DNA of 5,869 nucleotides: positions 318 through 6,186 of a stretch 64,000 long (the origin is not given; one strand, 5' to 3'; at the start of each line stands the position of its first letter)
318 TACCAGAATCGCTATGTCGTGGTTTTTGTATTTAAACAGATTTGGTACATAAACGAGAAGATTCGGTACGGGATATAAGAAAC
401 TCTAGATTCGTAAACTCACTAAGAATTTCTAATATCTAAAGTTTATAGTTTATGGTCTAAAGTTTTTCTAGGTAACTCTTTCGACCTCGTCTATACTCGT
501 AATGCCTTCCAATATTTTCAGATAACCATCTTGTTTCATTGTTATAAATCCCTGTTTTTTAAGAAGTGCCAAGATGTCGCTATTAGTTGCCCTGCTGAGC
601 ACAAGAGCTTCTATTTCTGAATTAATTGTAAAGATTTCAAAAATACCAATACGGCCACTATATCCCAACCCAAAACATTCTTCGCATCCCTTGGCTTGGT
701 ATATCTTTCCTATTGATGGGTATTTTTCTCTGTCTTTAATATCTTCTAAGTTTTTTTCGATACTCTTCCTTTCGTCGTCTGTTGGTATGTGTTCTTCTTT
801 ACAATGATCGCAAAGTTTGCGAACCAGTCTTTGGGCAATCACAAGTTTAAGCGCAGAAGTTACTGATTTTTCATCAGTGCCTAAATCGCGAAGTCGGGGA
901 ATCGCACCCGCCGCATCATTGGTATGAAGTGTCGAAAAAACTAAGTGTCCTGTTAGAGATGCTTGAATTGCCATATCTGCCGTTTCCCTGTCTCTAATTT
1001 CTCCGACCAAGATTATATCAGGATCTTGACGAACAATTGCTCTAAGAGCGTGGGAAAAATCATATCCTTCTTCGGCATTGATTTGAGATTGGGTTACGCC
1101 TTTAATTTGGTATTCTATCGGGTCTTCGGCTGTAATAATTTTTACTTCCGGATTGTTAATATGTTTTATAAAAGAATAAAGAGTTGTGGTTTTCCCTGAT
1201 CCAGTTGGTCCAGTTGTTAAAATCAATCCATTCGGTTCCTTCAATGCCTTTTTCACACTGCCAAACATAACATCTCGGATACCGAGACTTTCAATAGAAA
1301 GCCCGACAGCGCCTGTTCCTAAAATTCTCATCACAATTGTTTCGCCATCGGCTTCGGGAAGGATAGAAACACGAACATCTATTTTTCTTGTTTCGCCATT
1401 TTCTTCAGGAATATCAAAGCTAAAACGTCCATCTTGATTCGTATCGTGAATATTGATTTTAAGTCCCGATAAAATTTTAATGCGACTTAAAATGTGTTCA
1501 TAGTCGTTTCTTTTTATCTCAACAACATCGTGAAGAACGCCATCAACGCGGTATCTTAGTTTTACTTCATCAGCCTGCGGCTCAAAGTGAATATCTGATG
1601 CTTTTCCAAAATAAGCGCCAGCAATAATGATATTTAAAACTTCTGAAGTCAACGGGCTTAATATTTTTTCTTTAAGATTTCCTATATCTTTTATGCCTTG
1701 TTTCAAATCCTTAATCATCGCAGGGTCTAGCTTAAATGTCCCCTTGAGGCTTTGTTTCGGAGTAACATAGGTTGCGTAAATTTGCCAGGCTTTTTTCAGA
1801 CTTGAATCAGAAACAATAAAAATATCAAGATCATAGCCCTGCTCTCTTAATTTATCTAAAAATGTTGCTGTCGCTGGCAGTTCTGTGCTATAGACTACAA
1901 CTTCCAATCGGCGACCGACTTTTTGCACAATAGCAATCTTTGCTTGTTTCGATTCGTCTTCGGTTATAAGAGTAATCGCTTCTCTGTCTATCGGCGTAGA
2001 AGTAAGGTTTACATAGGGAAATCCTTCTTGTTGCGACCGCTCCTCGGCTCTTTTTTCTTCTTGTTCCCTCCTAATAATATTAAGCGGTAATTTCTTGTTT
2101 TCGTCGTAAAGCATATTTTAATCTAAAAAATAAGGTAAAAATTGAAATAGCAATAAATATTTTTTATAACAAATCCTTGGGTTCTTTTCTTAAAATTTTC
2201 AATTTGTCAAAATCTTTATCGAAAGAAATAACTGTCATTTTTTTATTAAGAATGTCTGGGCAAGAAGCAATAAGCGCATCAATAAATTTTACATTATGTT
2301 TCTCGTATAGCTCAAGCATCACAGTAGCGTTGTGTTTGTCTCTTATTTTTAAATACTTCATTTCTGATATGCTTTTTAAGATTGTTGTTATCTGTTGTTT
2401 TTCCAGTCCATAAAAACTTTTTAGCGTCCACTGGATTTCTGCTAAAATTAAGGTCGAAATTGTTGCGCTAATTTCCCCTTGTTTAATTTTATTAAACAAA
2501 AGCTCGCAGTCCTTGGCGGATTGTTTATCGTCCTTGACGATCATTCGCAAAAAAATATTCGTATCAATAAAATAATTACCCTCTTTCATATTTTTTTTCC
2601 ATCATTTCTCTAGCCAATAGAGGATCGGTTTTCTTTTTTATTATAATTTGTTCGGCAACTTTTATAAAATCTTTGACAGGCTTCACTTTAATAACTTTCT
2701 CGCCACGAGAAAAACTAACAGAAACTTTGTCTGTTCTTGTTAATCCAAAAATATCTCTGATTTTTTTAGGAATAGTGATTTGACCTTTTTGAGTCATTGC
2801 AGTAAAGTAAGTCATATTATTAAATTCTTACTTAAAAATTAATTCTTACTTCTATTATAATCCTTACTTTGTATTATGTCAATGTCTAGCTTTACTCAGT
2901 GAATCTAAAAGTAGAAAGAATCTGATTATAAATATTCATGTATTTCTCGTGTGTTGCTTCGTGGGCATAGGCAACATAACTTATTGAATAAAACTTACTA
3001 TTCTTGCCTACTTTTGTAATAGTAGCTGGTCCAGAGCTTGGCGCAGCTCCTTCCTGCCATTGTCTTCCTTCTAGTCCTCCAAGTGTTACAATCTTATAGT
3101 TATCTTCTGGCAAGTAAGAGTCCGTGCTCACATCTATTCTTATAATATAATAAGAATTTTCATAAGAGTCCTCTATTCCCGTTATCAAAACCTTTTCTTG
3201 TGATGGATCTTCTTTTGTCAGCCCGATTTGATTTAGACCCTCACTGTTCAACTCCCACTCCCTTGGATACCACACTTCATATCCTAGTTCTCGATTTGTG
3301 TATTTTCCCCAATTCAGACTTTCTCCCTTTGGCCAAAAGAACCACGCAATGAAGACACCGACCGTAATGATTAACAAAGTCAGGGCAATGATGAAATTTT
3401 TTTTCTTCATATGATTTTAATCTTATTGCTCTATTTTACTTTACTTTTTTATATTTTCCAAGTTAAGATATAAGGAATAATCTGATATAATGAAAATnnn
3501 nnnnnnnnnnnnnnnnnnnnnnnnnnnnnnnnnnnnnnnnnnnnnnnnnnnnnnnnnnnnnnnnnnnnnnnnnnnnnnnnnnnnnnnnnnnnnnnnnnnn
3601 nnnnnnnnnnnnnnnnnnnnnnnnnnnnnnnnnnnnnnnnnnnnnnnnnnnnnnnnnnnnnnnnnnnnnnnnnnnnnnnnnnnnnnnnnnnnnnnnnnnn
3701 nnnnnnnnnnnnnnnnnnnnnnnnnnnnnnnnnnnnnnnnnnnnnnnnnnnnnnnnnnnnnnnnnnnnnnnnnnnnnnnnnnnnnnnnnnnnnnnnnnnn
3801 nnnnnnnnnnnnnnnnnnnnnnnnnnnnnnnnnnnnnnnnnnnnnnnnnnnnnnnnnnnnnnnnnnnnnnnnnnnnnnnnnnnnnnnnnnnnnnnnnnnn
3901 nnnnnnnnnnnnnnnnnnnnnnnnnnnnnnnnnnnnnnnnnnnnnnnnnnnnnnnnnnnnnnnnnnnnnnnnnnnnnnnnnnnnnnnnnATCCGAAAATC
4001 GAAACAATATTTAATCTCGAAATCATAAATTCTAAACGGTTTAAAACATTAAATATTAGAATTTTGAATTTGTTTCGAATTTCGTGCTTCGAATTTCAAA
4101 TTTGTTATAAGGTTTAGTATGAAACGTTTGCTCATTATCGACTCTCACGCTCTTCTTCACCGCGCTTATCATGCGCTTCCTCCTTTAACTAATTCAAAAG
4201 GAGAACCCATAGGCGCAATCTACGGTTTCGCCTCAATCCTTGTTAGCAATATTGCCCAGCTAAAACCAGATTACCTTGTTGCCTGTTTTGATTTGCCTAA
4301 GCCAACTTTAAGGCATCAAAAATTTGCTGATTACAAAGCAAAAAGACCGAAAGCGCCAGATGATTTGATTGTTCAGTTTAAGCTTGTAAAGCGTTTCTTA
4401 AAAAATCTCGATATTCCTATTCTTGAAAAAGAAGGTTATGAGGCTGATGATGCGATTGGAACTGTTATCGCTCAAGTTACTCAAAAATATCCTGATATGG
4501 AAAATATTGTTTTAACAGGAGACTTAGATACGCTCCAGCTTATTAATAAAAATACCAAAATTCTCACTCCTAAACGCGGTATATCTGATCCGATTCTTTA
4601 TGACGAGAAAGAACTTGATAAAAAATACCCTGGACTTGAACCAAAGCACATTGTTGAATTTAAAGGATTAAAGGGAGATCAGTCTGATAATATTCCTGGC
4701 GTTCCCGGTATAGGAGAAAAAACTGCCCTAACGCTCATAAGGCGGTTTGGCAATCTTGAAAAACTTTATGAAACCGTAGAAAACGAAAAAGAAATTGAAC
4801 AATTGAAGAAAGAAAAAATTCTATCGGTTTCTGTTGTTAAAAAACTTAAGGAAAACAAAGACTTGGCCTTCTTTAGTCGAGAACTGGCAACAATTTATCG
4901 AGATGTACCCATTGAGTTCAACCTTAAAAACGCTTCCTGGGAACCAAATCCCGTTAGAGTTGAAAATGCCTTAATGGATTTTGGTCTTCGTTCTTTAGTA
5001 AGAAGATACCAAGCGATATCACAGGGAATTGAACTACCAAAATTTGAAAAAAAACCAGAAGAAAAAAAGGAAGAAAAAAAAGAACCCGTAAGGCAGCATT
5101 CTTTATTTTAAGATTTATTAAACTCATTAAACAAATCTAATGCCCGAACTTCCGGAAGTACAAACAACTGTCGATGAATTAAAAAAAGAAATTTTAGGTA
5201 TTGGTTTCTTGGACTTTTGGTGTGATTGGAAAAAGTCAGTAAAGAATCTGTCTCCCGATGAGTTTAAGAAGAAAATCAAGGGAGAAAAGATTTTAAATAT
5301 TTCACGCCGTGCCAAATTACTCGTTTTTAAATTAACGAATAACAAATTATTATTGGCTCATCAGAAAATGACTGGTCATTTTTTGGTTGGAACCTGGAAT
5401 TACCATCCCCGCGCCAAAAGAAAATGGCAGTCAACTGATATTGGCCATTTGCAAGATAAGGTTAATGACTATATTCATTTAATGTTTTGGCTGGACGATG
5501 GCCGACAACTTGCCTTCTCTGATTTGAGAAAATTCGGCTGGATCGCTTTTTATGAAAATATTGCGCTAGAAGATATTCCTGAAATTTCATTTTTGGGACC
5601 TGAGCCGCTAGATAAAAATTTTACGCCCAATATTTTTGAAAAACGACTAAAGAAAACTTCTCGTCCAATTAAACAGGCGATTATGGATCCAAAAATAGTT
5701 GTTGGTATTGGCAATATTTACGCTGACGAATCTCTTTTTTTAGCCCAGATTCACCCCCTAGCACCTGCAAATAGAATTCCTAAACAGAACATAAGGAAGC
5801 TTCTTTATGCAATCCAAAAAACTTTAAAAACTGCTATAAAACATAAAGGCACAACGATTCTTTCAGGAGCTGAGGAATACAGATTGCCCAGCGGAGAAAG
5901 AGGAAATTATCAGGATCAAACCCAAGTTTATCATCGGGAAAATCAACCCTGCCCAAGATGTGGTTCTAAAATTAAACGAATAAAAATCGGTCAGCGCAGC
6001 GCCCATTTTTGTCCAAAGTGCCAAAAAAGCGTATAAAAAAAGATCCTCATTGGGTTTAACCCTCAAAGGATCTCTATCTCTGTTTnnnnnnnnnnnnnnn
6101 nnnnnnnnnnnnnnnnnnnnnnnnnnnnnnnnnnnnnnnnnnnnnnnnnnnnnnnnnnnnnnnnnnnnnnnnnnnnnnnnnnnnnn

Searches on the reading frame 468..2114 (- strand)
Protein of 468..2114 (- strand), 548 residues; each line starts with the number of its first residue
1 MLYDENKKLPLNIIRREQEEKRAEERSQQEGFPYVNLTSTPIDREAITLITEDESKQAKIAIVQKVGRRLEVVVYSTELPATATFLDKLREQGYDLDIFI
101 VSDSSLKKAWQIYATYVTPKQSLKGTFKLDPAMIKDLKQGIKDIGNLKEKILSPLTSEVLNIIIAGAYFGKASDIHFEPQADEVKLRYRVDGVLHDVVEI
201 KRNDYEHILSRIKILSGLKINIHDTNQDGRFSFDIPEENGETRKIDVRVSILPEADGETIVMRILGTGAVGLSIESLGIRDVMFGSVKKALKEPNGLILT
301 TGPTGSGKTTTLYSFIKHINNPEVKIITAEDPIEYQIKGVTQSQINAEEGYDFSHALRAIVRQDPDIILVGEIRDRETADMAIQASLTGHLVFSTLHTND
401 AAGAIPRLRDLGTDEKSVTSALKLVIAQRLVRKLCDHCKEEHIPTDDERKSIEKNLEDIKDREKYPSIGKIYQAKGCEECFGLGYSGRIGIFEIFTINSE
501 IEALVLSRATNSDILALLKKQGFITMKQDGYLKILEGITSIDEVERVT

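Call 44: search_protein_families(library=pfam, proteins=[window:468-2114:-], max_evalue=0.00001)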
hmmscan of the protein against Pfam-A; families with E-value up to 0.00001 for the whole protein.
window:468-2114:- (548 aa): 1 family
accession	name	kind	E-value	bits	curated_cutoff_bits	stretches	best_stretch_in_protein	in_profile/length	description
PF00437.27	T2SSE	-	5.9e-118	394.2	24.9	1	158-546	10-370/370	Type II/IV secretion system protein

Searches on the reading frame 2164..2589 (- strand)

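Call 66: search_protein_families(library=pfam, proteins=[window:2164-2589:-], max_evalue=0.0001)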
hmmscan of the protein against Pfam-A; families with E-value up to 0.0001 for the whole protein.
window:2164-2589:- (141 aa): 2 families
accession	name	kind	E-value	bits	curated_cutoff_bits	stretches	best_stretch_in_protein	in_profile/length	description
PF01850.27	PIN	-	5.4e-13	50.1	23.6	1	6-131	1-118/120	PIN domain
PF13470.12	PIN_3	-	3.4e-05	25.1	27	1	6-81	2-75/115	PIN domain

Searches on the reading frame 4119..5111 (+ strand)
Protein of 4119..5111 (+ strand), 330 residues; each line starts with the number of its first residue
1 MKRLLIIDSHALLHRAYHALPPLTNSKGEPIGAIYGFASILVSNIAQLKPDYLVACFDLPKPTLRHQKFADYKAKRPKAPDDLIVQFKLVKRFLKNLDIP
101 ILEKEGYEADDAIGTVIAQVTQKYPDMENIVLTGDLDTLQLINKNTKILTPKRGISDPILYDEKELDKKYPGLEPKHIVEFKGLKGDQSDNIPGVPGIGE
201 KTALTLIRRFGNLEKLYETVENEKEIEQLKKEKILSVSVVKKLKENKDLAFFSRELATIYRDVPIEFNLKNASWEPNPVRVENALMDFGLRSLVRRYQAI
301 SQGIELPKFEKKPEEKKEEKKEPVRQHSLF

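Call 44: search_protein_families(library=pfam, proteins=[window:4119-5111:+], max_evalue=0.00001)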
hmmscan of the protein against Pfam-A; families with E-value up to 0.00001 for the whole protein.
window:4119-5111:+ (330 aa): 2 families
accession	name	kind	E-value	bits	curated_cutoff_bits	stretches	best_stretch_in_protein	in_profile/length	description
PF02739.22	5_3_exonuc_N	-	2.6e-50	170.8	34.3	1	3-170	1-163/164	5'-3' exonuclease, N-terminal resolvase-like domain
PF01367.25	5_3_exonuc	-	8.6e-30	103.5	40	1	174-276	2-93/97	5'-3' exonuclease, C-terminal SAM fold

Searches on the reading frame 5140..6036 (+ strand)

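Call 66: search_protein_families(library=pfam, proteins=[window:5140-6036:+], max_evalue=0.0001)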
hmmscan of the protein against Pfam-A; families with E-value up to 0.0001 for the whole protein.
window:5140-6036:+ (298 aa): 3 families
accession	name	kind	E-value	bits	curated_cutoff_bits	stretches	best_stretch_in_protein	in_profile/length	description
PF06831.19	H2TH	-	2.9e-29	101.3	34.7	1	152-240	1-89/93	Formamidopyrimidine-DNA glycosylase H2TH domain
PF01149.29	Fapy_DNA_glyco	-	1.3e-25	90.8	25.5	1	1-134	1-116/117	Formamidopyrimidine-DNA glycosylase N-terminal domain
PF06827.20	zf-FPG_IleRS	-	7.1e-11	42.1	21.3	1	269-296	2-29/30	Zinc finger found in FPG and IleRS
